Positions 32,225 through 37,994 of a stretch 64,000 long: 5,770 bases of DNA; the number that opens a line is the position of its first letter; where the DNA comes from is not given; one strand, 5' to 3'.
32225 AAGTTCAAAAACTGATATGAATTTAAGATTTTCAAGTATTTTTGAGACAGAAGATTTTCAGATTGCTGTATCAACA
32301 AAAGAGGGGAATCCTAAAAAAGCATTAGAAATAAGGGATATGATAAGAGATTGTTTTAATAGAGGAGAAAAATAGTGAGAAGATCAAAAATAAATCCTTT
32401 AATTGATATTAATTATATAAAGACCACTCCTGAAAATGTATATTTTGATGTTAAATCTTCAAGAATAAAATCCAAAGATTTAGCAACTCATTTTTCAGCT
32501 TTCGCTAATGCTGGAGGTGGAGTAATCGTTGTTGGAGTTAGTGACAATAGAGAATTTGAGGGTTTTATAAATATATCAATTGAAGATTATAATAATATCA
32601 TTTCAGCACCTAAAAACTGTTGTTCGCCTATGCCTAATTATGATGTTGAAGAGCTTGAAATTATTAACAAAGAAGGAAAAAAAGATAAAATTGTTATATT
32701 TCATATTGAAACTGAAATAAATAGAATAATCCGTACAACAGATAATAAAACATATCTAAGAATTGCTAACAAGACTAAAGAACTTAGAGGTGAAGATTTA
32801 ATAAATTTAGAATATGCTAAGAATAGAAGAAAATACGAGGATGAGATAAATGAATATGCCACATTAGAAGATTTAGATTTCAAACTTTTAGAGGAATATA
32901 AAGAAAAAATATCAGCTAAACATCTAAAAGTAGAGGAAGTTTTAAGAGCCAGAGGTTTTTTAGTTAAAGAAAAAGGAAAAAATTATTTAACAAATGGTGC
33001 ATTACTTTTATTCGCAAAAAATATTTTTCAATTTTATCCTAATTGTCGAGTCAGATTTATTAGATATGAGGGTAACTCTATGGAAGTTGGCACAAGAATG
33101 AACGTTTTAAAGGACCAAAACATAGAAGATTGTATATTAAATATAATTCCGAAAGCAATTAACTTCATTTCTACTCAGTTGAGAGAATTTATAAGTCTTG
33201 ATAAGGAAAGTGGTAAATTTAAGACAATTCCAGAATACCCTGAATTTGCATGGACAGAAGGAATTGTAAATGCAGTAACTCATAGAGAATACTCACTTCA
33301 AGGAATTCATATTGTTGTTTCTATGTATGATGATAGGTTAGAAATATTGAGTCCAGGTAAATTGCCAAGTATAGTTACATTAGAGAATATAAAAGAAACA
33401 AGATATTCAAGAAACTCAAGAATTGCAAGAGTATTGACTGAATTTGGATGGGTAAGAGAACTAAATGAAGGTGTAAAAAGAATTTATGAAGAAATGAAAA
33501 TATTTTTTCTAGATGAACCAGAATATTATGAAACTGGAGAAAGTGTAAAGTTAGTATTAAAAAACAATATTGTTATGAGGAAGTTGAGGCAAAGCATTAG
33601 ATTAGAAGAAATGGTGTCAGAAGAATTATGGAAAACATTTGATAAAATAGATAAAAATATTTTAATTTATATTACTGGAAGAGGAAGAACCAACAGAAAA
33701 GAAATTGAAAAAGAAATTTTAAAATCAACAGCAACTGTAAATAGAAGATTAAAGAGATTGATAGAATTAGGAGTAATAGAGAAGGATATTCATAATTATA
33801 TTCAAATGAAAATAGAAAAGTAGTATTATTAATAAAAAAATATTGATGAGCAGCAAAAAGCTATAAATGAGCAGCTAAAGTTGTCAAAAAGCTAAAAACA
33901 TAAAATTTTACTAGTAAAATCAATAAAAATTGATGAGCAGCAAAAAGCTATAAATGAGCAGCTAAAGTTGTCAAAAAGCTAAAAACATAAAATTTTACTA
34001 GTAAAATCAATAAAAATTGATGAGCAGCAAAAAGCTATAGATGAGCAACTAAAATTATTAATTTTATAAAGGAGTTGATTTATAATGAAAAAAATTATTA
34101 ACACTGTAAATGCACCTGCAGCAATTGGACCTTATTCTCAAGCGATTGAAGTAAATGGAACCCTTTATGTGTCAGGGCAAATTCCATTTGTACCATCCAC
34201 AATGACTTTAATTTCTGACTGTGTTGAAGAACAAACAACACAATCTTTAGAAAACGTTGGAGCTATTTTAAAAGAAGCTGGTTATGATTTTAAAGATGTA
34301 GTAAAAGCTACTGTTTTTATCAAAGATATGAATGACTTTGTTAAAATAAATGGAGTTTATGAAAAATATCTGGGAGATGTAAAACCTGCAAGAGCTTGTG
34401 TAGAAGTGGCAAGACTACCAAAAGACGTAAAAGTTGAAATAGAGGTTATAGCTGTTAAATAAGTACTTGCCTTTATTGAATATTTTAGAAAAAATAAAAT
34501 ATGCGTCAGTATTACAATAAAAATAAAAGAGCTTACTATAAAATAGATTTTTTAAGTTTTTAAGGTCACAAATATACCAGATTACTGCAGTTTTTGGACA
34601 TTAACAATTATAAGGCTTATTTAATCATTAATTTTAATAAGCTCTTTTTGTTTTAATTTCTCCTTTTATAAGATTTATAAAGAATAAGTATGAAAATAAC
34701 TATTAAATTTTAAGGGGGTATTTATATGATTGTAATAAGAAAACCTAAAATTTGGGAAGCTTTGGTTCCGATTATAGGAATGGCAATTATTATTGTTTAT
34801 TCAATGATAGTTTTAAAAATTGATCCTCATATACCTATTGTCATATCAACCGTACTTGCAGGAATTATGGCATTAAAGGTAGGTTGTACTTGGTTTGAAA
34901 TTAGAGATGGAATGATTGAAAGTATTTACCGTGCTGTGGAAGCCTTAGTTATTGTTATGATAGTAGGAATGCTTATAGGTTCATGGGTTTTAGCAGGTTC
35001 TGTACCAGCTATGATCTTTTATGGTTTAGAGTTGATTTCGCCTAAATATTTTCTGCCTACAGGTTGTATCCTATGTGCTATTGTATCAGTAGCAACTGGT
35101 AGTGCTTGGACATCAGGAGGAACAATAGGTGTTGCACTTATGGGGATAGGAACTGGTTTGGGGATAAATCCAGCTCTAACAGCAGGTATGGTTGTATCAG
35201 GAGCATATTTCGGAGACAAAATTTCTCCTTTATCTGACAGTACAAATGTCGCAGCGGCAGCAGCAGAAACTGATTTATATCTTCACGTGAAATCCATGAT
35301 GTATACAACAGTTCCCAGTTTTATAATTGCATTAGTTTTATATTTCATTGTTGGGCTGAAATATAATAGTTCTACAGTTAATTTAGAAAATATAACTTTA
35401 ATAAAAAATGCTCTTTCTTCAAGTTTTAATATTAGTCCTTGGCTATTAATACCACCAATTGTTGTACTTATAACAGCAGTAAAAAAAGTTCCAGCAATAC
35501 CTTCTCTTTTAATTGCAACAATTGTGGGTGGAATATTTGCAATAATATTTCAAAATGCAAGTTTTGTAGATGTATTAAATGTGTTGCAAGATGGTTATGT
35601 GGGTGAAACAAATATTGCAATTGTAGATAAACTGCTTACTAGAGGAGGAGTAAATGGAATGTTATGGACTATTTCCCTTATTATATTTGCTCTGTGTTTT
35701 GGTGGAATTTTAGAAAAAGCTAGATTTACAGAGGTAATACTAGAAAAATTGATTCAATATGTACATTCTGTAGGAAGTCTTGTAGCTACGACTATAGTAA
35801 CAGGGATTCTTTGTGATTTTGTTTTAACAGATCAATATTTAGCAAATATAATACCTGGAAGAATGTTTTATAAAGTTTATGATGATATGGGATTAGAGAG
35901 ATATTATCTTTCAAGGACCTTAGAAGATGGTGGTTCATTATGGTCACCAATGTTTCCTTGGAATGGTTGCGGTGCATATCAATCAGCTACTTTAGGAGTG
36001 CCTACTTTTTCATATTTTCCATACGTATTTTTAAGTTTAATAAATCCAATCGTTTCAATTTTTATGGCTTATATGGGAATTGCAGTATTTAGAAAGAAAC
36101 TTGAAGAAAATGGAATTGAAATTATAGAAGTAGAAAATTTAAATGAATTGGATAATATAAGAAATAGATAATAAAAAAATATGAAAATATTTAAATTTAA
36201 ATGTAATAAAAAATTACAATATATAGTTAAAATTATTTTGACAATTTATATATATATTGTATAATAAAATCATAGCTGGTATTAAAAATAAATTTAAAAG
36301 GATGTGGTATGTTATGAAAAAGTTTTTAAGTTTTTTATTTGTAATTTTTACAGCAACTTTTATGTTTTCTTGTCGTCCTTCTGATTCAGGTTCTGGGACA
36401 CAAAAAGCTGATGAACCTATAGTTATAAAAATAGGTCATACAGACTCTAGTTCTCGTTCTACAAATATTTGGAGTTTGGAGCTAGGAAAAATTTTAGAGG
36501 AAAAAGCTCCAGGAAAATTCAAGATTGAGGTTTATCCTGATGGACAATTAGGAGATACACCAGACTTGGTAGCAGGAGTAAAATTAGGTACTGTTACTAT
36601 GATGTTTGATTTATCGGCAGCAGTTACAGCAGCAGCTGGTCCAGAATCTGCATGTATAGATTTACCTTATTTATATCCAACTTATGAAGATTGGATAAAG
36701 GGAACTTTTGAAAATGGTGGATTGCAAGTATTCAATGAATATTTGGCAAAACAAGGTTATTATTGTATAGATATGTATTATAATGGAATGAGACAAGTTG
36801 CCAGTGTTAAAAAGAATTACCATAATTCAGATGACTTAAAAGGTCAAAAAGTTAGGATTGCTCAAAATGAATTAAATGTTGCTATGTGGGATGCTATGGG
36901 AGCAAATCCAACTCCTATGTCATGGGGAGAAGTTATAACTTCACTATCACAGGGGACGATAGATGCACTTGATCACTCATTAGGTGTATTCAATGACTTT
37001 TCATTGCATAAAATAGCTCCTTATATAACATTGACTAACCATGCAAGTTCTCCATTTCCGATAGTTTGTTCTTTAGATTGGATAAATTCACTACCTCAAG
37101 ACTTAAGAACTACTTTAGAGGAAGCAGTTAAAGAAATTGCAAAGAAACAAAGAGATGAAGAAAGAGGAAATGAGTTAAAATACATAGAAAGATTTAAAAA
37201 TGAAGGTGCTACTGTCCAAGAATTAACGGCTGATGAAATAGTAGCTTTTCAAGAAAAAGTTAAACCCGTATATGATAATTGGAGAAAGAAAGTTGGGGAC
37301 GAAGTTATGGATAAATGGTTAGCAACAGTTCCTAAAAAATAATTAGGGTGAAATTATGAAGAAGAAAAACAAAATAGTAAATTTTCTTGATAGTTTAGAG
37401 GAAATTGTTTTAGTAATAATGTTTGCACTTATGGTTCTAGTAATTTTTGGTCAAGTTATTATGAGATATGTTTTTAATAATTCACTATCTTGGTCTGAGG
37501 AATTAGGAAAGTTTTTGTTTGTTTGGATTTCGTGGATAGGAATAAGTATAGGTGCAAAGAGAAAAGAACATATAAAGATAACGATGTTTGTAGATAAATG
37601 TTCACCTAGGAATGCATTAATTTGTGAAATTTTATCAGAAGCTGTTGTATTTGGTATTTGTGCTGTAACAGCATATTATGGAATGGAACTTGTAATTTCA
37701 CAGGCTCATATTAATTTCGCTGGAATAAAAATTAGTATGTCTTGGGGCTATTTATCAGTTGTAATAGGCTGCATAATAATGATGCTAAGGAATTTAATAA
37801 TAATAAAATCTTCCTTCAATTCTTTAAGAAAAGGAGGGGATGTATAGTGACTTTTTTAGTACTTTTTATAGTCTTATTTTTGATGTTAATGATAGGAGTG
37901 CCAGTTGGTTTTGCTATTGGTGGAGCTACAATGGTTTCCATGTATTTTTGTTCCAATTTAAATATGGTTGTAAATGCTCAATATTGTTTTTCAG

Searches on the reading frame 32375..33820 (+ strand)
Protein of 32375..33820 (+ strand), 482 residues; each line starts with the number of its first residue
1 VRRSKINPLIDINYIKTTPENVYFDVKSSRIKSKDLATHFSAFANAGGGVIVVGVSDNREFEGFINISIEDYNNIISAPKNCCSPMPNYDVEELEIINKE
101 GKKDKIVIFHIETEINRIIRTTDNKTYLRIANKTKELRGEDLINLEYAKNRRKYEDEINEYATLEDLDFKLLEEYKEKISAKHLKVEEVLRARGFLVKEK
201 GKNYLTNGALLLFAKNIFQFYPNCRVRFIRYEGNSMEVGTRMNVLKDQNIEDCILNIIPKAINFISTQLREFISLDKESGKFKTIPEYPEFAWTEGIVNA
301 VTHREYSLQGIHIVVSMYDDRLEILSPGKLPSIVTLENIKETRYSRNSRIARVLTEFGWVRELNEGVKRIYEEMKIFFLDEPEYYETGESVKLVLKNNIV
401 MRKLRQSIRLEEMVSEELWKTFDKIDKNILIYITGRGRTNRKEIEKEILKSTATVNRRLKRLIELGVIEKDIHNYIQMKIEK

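Call 52: search_protein_families(library=pfam, proteins=[window:32375-33820:+], max_evalue=0.0001)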
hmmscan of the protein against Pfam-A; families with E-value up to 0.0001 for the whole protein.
window:32375-33820:+ (482 aa): 3 families
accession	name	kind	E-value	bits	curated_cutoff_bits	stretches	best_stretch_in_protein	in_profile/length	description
PF13749.12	HATPase_c_4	-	3e-22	78.9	26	1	310-395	1-89/89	Putative ATP-dependent DNA helicase recG C-terminal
PF04326.19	SLFN_AlbA_2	-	7.7e-17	62.4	25.3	1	20-137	1-117/118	Schlafen, AlbA_2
PF13412.12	HTH_24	-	1.8e-08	34.2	21.9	1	423-469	2-48/48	Winged helix-turn-helix DNA-binding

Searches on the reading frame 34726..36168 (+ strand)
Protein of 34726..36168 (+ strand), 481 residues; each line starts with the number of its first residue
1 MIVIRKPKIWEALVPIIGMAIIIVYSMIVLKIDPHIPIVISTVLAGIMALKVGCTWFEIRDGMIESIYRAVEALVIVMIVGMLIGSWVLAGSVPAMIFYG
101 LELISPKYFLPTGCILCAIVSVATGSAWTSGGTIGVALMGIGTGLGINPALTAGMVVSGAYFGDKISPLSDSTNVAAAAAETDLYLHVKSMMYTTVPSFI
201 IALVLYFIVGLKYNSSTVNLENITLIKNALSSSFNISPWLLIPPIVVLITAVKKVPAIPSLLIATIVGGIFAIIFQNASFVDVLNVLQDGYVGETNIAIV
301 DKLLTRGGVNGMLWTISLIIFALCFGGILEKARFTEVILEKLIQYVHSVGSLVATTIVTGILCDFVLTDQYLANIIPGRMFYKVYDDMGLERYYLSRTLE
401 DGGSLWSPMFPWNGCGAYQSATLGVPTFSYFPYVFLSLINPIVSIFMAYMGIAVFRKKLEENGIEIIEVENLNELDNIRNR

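Call 34: search_protein_families(library=pfam, proteins=[window:34726-36168:+], max_evalue=0.001)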
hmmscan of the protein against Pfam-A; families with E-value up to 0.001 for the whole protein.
window:34726-36168:+ (481 aa): 1 family
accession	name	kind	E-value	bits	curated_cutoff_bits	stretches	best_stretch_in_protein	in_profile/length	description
PF03553.21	Na_H_antiporter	-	2.7e-66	224.3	23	2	159-452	1-303/303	Na+/H+ antiporter family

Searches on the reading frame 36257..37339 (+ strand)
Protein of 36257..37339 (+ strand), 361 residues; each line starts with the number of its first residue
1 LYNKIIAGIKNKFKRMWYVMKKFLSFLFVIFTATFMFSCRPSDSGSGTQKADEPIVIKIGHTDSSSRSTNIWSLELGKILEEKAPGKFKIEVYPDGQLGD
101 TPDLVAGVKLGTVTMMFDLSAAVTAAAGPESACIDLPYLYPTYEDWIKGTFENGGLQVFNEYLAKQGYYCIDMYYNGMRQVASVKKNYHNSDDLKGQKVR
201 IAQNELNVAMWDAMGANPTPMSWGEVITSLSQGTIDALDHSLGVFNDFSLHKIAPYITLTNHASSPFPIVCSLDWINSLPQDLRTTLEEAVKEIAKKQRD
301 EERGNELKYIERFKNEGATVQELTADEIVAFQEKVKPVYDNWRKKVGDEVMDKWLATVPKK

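Call 34: search_protein_families(library=pfam, proteins=[window:36257-37339:+], max_evalue=0.001)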
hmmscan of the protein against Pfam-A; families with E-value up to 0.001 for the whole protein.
window:36257-37339:+ (361 aa): 1 family
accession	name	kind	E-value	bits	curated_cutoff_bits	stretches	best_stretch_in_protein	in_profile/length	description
PF03480.18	DctP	-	1.8e-65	221.6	23.4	1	62-344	4-285/286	Bacterial extracellular solute-binding protein, family 7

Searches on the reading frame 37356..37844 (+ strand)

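Call 52: search_protein_families(library=pfam, proteins=[window:37356-37844:+], max_evalue=0.0001)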
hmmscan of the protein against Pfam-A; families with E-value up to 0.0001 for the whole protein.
window:37356-37844:+ (163 aa): 1 family
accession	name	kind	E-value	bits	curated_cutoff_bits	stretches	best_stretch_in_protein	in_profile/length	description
PF04290.18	DctQ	-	3.3e-30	105.1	28.3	1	26-147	1-123/132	Tripartite ATP-independent periplasmic transporters, DctQ component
